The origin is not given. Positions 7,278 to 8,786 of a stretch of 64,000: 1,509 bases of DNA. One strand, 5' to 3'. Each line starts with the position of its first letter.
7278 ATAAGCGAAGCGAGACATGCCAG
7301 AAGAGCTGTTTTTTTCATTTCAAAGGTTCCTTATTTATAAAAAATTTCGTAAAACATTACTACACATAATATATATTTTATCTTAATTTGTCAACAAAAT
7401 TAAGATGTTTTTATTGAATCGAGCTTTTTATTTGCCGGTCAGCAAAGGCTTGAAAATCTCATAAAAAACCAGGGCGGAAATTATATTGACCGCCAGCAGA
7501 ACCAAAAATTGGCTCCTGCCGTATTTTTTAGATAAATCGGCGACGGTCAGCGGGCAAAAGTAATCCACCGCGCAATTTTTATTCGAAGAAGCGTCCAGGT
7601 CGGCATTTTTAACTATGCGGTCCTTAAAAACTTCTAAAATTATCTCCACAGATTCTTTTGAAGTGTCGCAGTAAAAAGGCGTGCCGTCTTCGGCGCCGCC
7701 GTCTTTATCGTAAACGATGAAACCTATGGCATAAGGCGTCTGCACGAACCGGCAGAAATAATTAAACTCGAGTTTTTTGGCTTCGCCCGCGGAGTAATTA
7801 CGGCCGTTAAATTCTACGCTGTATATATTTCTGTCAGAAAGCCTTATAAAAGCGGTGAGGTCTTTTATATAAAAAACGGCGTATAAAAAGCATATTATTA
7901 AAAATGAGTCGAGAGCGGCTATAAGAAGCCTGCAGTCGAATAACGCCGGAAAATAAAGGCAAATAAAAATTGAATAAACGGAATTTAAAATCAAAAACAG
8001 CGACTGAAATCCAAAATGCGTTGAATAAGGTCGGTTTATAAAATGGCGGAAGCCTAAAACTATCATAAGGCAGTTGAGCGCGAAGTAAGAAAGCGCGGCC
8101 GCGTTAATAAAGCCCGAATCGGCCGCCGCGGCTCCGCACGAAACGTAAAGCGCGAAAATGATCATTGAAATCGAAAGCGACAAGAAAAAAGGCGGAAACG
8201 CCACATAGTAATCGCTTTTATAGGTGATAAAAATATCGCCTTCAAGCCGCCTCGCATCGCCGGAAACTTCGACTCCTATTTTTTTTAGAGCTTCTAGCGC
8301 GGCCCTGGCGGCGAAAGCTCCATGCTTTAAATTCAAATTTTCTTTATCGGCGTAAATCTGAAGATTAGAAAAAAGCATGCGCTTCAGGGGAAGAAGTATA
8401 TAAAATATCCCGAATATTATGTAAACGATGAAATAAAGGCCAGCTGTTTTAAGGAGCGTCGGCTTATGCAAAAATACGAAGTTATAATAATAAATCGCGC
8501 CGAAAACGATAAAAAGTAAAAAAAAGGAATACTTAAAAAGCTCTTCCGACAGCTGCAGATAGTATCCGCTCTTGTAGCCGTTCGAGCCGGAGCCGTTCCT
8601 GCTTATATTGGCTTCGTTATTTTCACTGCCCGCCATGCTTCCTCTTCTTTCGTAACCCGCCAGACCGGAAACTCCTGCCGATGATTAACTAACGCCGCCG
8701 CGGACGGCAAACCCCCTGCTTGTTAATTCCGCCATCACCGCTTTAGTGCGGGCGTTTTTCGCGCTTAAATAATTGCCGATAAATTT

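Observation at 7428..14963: Operon of four tandem, translationally coupled cobalamin-type radical SAM paralogs ending in a polytopic membrane protein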

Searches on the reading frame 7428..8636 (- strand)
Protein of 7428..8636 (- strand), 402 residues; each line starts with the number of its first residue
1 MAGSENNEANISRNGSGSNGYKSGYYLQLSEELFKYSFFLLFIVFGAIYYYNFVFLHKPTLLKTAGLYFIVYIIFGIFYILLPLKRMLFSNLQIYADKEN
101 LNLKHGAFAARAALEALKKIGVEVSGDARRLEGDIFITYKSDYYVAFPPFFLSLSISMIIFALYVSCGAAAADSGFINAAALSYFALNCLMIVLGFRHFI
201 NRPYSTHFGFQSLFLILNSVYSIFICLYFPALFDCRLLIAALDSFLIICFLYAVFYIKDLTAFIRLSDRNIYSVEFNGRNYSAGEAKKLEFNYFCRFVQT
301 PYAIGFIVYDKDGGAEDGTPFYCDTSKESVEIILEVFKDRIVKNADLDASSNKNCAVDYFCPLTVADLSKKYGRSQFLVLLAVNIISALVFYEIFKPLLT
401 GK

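Call 4: search_protein_families(library=pfam, proteins=[window:7428-8636:-], max_evalue=0.01)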
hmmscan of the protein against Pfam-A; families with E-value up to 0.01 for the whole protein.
window:7428-8636:- (402 aa): 0 families

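Call 5: search_protein_families(library=ncbifam, proteins=[window:7428-8636:-], max_evalue=0.01)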
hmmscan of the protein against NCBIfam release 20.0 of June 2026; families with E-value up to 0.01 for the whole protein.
window:7428-8636:- (402 aa): 0 families

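Call 6: find_encoding_contigs(protein=window:7428-8636:-, flank=10000, max_places=6)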
Protein window:7428-8636:- (402 aa): 8 contigs read that carry it; 6 places shown.
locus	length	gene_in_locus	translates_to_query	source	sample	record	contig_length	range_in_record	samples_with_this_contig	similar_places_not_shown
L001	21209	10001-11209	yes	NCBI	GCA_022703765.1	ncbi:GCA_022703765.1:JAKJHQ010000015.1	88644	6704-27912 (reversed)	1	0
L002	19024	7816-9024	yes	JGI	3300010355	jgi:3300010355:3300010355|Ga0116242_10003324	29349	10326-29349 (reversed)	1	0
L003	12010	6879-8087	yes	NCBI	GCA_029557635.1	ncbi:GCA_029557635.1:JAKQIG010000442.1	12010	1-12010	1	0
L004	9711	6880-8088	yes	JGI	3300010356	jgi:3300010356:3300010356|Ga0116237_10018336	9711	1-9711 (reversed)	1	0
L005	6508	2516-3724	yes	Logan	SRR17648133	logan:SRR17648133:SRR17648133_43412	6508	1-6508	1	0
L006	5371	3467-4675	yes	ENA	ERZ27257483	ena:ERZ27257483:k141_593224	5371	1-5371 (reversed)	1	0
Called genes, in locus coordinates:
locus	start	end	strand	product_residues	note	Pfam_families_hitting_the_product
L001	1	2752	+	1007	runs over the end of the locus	PF01590:GAF, PF13185:GAF_2, PF08448:PAS_4, PF13426:PAS_9, PF00512:HisKA, PF02518:HATPase_c, PF00072:Response_reg, PF01627:Hpt, +2 more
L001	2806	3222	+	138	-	PF07963:N_methyl (weak)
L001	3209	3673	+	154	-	-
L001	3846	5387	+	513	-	PF02310:B12-binding, PF04055:Radical_SAM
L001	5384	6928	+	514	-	PF02310:B12-binding, PF04055:Radical_SAM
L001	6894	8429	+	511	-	PF02310:B12-binding, PF04055:Radical_SAM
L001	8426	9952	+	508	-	PF02310:B12-binding, PF04055:Radical_SAM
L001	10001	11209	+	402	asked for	-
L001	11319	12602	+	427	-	PF13416:SBP_bac_8, PF01547:SBP_bac_1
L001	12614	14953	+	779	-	PF00672:HAMP, PF00512:HisKA, PF02518:HATPase_c, PF00072:Response_reg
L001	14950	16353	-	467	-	PF00365:PFK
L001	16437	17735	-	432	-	PF01979:Amidohydro_1, PF07969:Amidohydro_3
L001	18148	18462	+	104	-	PF02575:YbaB_DNA_bd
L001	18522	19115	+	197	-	PF21176:RecR_HhH, PF01751:Toprim (weak), PF13662:Toprim_4, PF21175:RecR_C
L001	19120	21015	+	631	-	PF00005:ABC_tran, PF02463:SMC_N (faint), PF13555:AAA_29 (faint), PF13304:AAA_21 (faint), PF12848:ABC_tran_Xtn, PF00005:ABC_tran, PF16326:ABC_tran_CTD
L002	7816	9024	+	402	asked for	-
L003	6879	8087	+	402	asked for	-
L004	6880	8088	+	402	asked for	-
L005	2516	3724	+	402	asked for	-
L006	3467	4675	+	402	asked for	-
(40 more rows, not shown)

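Call 8: find_homologous_proteins(query=window:7428-8636:-)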
Query window:7428-8636:- (402 aa): 11 proteins with E <= 0.001 among 5506 candidates.
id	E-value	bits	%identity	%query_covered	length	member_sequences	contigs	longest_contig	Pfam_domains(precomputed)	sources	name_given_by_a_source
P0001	4.3e-260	880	100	100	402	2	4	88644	-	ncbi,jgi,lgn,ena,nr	ncbi:MAG: hypothetical protein BWY32_00980 [bacterium ADurb.Bin243]|nr:MAG: hypothetical protein BWY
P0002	8.7e-195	666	76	100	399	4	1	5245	-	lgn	-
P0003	1.5e-106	375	49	95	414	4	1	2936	-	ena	-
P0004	9.9e-106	372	48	98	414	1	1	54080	-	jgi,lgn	jgi:hypothetical protein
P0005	3.4e-105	371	48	95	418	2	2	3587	-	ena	-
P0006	4.7e-105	370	48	96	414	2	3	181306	-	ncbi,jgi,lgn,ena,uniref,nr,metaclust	ncbi:MAG: hypothetical protein A2008_08725 [Candidatus Wallbacteria bacterium GWC2_49_35]|uniref:Unc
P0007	5.4e-102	360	47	96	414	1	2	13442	-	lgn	-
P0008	1.5e-101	359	48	95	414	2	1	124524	-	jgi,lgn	jgi:hypothetical protein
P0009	1.6e-101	358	48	95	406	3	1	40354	-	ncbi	-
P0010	1.3e-47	181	47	58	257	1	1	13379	-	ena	-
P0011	1.1e-38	152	33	94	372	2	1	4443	-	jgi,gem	-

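Call 9: find_encoding_contigs(protein=P0006, flank=10000, max_places=2)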
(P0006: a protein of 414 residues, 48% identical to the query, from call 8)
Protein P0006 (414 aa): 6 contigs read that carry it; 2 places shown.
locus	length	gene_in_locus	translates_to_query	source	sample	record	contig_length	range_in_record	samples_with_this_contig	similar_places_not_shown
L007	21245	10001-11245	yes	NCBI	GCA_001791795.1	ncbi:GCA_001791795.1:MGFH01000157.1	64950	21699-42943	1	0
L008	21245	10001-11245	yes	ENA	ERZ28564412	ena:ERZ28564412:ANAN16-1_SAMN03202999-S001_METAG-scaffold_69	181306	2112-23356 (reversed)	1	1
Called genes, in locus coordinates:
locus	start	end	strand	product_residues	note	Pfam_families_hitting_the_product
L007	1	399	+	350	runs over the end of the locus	PF11104:PilM_2 (faint)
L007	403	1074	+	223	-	-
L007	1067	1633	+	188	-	-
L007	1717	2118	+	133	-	PF07963:N_methyl (weak)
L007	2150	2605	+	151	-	-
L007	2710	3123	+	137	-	PF07963:N_methyl (weak)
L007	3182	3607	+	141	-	-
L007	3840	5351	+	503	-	PF02310:B12-binding, PF04055:Radical_SAM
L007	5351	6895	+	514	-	PF02310:B12-binding, PF04055:Radical_SAM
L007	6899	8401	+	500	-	PF02310:B12-binding, PF04055:Radical_SAM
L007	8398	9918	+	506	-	PF02310:B12-binding (weak), PF04055:Radical_SAM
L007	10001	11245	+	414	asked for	-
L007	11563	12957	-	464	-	PF00365:PFK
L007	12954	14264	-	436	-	PF01979:Amidohydro_1, PF07969:Amidohydro_3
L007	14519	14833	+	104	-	PF02575:YbaB_DNA_bd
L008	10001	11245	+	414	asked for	-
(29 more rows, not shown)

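Call 10: find_encoding_contigs(protein=P0011, flank=10000, max_places=2)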
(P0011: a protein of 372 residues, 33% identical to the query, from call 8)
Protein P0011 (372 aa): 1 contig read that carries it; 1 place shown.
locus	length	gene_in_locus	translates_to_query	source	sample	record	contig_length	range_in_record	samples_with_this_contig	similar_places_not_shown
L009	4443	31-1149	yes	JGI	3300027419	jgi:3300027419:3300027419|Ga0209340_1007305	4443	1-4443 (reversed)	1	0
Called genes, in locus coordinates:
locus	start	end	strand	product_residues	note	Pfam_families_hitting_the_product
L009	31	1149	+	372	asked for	-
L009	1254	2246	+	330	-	PF13379:NMT1_2, PF09084:NMT1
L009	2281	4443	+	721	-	?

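Call 11: find_encoding_contigs(protein=P0008, flank=10000, max_places=2)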
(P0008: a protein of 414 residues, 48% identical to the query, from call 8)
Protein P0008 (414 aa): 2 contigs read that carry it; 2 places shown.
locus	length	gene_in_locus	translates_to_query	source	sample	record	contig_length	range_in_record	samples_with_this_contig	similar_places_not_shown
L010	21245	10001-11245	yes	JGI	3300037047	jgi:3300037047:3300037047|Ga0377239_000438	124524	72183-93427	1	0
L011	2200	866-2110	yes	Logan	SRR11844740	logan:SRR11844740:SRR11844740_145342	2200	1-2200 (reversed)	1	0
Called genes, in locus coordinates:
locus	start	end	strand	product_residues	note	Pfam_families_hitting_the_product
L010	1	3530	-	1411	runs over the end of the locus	PF13290:CHB_HEX_C_1 (faint), PF13620:CarboxypepD_reg (faint)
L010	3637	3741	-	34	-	-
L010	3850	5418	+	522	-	PF02310:B12-binding, PF04055:Radical_SAM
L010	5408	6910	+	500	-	PF02310:B12-binding, PF04055:Radical_SAM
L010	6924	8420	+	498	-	PF02310:B12-binding, PF04055:Radical_SAM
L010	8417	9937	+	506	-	PF02310:B12-binding (weak), PF04055:Radical_SAM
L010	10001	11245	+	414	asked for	-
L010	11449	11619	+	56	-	-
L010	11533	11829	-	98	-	PF01909:NTP_transf_2 (weak), PF18765:Polbeta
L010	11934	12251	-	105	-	PF01934:HepT-like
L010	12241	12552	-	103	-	PF01909:NTP_transf_2, PF18765:Polbeta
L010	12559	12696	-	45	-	-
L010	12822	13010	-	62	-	PF04255:DUF433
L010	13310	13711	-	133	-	PF01850:PIN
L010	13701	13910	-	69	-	-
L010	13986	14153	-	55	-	-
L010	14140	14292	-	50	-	-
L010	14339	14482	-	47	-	-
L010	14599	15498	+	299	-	PF04754:Transposase_31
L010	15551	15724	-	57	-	PF07927:HicA_toxin (weak)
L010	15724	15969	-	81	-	PF21748:UPF0150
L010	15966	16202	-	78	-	-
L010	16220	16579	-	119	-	PF00570:HRDC (weak)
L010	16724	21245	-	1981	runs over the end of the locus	PF24684:Vgb_lyase (faint), PF01436:NHL (faint), PF25021:TEN_NHL, PF03781:FGE-sulfatase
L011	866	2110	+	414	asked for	-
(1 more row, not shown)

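Call 24: search_solved_structures(query=window:7428-8636:-, max_evalue=10)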
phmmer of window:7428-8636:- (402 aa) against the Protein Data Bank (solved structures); distinct sequences matched with E-value up to 10: 1.
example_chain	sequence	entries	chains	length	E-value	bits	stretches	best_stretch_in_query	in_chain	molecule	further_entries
9fgp_A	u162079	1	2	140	1.1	11.6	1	260-354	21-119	Cilia- and flagella-associated protein 299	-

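Call 40: predict_structure(alignment_id=A1)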
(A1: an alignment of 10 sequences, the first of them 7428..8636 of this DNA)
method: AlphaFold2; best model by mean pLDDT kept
length: 402 residues; sequences in the alignment: 10
mean_pLDDT: 70.0   pTM: 0.66
mean pLDDT of the five models: 70.0, 69.6, 69.2, 67.5, 67.4
residues with pLDDT >= 90: 46; 70-90: 183; 50-70: 102; < 50: 71
segments of 3 or more residues with pLDDT < 50: 1-33, 79-96, 312-315, 345-358
pLDDT, mean of each block of 10 residues (from residue 1): 27 30 45 52 64 59 61 53 44 49 84 88 75 78 67 85 78 74 93 85 76 93 91 90 95 86 86 86 84 71 66 58 69 82 51 43 56 74 81 74 53
secondary structure, 60 per line:
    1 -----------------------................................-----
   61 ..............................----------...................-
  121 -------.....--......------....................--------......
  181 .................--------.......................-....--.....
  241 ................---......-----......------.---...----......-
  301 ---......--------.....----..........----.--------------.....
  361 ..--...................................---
elements in order: H24-55 H61-90 H101-119 H128-132 E135-140 H147-166 H175-197 H206-228 H230-233 H236-256 E260-265 E271-276 E287-289 E294-299 E304-309 E318-322 H327-336 H356-359 E360-362 H365-399

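Call 51: search_protein_representatives(alignment_id=A1)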
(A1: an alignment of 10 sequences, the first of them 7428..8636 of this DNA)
Query: 10 sequences, 400 profile positions. Proteins with E-value up to 0.001 (for the whole library): 9; up to 1e-10: 8; up to 1e-30: 7. The best 9 are listed.
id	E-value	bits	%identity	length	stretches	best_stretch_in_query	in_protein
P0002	9.5e-182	620.8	-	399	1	1-399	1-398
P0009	2.7e-177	606.1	-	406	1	12-397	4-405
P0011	1.8e-139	481.6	-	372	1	13-393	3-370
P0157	5.9e-60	219.7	-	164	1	247-397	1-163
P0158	2.0e-59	218.0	-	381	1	3-393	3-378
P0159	5.3e-49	183.6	-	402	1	15-396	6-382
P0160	9.2e-47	176.3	-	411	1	18-395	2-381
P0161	1.7e-30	122.7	-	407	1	14-396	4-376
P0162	9.2e-04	34.7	-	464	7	117-155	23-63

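Call 52: find_encoding_contigs(protein=P0161, flank=10000, max_places=2)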
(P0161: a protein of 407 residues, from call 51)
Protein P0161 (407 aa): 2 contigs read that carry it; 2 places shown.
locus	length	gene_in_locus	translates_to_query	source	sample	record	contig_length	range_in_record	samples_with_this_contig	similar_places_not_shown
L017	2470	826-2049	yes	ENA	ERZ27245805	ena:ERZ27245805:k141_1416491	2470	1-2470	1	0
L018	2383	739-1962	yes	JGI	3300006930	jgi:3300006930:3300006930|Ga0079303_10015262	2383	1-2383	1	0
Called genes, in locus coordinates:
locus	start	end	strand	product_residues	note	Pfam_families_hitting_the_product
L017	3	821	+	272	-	?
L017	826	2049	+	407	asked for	-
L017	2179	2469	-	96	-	?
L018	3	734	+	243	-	?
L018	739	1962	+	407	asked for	-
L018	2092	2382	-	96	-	?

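Call 53: find_encoding_contigs(protein=P0159, flank=10000, max_places=2)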
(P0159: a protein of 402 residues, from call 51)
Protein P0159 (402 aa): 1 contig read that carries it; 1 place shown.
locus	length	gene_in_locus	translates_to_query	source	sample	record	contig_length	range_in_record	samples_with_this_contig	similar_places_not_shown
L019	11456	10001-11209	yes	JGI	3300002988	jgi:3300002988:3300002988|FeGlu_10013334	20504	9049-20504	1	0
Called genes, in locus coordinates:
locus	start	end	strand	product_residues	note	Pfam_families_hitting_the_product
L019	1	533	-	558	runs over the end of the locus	PF01520:Amidase_3 (faint)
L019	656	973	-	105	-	-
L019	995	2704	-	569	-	PF01520:Amidase_3 (faint)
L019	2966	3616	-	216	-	PF01726:LexA_DNA_bind, PF00717:Peptidase_S24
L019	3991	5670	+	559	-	-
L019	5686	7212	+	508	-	PF02310:B12-binding, PF04055:Radical_SAM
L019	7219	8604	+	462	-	-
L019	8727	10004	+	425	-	-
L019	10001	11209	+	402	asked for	-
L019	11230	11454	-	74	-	?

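Call 60: fold_search(model_id=the predicted structure, library=pdb)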
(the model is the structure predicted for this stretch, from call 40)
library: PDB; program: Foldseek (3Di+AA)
matches with E <= 10: 183; with E <= 0.001: 0
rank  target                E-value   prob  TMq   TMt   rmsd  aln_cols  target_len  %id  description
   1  2r2y                  3.0e-01  0.80  0.16  0.47   3.9        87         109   13  Crystal structure of the proteasomal Rpn13 PRU-domain (released 2008-05-13)
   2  8ftq_A                3.2e-01  0.77  0.16  0.45   4.1        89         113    9  Crystal structure of hRpn13 Pru domain in complex with Ubiquitin and XL44 (released 2024-03-27)
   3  5v1y_A                3.2e-01  0.72  0.16  0.45   4.3        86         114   10  Crystal structure of the ternary RPN13 PRU-RPN2 (940-953)-ubiquitin complex (released 2017-05-03)
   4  5v1y_B                4.3e-01  0.66  0.16  0.44   4.3        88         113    8  Crystal structure of the ternary RPN13 PRU-RPN2 (940-953)-ubiquitin complex (released 2017-05-03)
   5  5ymy_MODEL_1_C        5.0e-01  0.72  0.16  0.45   4.0        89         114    9  The structure of the complex between Rpn13 and K48-diUb (released 2019-03-13)
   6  2kr0_MODEL_1_A        5.6e-01  0.60  0.17  0.17  11.3       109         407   10  Solution structure of the proteasome ubiquitin receptor Rpn13 (released 2010-05-26)
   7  1w1h_C                6.5e-01  0.44  0.14  0.35   4.7        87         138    9  Crystal Structure of the PDK1 Pleckstrin Homology (PH) domain (released 2004-11-19)
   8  1w1h_A                6.8e-01  0.33  0.14  0.31   6.7       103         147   11  Crystal Structure of the PDK1 Pleckstrin Homology (PH) domain (released 2004-11-19)
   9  5v1z_B                7.2e-01  0.63  0.14  0.41   3.8        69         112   12  Crystal structure of the RPN13 PRU-RPN2 (932-953)-ubiquitin complex (released 2017-05-03)
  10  2nbv_MODEL_1_A        8.0e-01  0.54  0.16  0.47   4.1        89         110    8  Solution structure of the Rpn13 Pru domain engaging the hPLIC2 UBL domain (released 2016-07-20)
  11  5naj_C                8.4e-01  0.60  0.15  0.44   4.2        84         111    8  ENAH EVH1 in complex with Ac-[2-Cl-F]-[ProM-1]-[ProM-1]-OH (released 2017-05-24)
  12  2vki                  8.8e-01  0.41  0.14  0.35   4.2        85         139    9  Structure of the PDK1 PH domain K465E mutant (released 2008-05-13)
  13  8q81                  9.8e-01  0.16  0.09  0.10  10.5        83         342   13  Photorhabdus laumondii lectin PLL3 in complex with alpha-methyl-fucoside (released 2025-03-05)
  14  1w1d                  1.1e+00  0.30  0.14  0.33   4.4        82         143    7  Crystal Structure of the PDK1 Pleckstrin Homology (PH) domain bound to Inositol (1,3,4,5)-tetrakisphosphate (released 2004-11-19)
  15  5v1z_A                1.1e+00  0.38  0.15  0.44   4.4        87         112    8  Crystal structure of the RPN13 PRU-RPN2 (932-953)-ubiquitin complex (released 2017-05-03)
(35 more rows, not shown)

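Call 100: search_protein_families(library=padloc, proteins=[window:7428-8636:-], max_evalue=0.001)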
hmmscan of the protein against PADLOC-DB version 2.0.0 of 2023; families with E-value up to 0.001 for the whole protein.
window:7428-8636:- (402 aa): 0 families

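Call 101: search_protein_families(library=phrogs, proteins=[window:7428-8636:-], max_evalue=0.001)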
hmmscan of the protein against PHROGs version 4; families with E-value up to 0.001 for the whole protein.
window:7428-8636:- (402 aa): 0 families
